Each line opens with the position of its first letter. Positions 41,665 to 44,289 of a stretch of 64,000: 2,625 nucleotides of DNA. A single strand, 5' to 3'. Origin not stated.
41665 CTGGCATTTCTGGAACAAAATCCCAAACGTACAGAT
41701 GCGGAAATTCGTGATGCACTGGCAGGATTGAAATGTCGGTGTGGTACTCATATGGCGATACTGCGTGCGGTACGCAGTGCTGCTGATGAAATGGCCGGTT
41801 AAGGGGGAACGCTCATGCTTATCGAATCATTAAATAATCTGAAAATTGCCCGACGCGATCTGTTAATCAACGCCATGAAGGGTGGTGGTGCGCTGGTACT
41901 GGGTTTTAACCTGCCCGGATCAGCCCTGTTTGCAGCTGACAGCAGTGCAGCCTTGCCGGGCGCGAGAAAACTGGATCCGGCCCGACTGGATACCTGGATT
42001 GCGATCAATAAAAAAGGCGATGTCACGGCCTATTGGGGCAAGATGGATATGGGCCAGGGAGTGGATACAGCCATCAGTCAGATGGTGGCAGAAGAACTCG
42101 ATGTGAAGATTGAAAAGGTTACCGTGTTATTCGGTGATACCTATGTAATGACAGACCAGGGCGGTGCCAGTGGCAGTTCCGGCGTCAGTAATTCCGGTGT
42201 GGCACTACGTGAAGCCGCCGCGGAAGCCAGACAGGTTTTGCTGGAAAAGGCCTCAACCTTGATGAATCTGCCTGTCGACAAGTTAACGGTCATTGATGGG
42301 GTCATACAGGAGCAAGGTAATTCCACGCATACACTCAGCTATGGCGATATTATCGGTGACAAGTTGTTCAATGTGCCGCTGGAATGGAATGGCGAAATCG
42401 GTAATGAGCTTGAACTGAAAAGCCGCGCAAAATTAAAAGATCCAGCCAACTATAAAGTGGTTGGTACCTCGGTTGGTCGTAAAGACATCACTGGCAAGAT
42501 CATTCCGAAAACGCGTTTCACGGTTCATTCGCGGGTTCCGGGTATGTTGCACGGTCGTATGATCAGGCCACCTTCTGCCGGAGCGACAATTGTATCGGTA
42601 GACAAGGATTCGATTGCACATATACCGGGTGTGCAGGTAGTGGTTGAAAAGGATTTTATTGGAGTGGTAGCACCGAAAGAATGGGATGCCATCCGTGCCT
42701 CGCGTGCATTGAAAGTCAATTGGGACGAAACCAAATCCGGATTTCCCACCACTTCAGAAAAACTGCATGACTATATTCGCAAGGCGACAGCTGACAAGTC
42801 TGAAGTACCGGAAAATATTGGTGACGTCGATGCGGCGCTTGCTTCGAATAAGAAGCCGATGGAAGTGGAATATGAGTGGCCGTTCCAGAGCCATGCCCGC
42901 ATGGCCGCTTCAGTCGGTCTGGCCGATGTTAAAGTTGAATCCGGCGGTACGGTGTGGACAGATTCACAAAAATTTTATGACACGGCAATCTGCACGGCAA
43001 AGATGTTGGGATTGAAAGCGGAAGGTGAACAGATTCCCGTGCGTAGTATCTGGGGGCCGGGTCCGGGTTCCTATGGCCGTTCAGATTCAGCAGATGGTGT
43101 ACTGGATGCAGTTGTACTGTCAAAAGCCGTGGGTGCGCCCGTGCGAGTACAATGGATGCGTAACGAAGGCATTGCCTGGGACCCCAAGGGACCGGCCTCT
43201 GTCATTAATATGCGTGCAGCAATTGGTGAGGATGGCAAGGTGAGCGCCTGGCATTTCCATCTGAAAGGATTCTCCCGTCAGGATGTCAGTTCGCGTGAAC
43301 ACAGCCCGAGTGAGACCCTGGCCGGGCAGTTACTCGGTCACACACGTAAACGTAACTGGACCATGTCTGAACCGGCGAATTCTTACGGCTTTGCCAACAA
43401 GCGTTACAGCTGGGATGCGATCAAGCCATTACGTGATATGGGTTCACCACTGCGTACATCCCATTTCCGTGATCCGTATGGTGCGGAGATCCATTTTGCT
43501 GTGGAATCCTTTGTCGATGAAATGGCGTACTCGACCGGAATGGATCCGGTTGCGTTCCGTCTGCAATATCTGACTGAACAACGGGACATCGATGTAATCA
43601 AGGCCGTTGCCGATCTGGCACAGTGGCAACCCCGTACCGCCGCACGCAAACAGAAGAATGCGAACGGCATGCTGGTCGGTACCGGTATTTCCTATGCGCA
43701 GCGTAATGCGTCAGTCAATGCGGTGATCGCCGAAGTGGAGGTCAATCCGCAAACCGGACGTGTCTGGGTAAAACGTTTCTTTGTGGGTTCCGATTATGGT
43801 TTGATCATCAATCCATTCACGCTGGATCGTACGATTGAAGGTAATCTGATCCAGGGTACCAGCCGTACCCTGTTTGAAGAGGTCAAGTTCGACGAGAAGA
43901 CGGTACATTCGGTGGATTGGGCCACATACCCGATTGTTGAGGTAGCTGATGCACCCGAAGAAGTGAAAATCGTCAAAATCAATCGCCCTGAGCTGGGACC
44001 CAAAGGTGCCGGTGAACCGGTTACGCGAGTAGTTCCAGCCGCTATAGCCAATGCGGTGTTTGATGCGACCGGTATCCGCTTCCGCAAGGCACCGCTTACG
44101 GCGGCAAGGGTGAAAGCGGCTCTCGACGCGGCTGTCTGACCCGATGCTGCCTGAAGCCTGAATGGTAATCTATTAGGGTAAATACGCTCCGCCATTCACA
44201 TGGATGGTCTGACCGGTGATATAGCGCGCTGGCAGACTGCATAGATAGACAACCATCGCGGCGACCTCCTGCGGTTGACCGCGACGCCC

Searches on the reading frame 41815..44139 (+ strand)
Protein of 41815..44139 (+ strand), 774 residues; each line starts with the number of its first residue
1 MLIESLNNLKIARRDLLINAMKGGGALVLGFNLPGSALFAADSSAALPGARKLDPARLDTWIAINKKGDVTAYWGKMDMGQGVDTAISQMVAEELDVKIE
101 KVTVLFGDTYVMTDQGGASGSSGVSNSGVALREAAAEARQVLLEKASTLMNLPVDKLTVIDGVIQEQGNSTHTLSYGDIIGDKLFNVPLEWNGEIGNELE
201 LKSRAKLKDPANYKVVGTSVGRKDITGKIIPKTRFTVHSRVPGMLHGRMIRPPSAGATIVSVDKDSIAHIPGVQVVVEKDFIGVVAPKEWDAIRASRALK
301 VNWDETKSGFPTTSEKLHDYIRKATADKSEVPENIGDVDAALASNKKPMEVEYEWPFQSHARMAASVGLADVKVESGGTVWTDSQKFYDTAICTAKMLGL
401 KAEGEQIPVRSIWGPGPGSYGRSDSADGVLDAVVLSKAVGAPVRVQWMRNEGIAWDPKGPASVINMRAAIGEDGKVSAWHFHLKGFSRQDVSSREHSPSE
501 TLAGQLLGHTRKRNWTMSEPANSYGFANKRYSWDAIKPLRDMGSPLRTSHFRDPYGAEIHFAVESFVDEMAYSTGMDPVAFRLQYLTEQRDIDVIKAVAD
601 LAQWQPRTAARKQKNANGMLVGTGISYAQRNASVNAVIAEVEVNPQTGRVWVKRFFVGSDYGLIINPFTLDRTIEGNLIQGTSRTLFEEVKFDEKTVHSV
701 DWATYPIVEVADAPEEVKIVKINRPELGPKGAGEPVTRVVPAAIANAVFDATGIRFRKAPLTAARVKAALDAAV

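Call 63: search_protein_families(library=pfam, proteins=[window:41815-44139:+], max_evalue=0.00001)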
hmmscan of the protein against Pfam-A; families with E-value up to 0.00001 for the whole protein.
window:41815-44139:+ (774 aa): 2 families
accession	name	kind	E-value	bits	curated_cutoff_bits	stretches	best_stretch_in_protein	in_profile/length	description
PF20256.3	MoCoBD_2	-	2.1e-40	139.4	27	2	59-194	49-182/283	Molybdopterin cofactor-binding domain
PF02738.23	MoCoBD_1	-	3.3e-19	69.4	27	1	334-482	14-160/244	Molybdopterin cofactor-binding domain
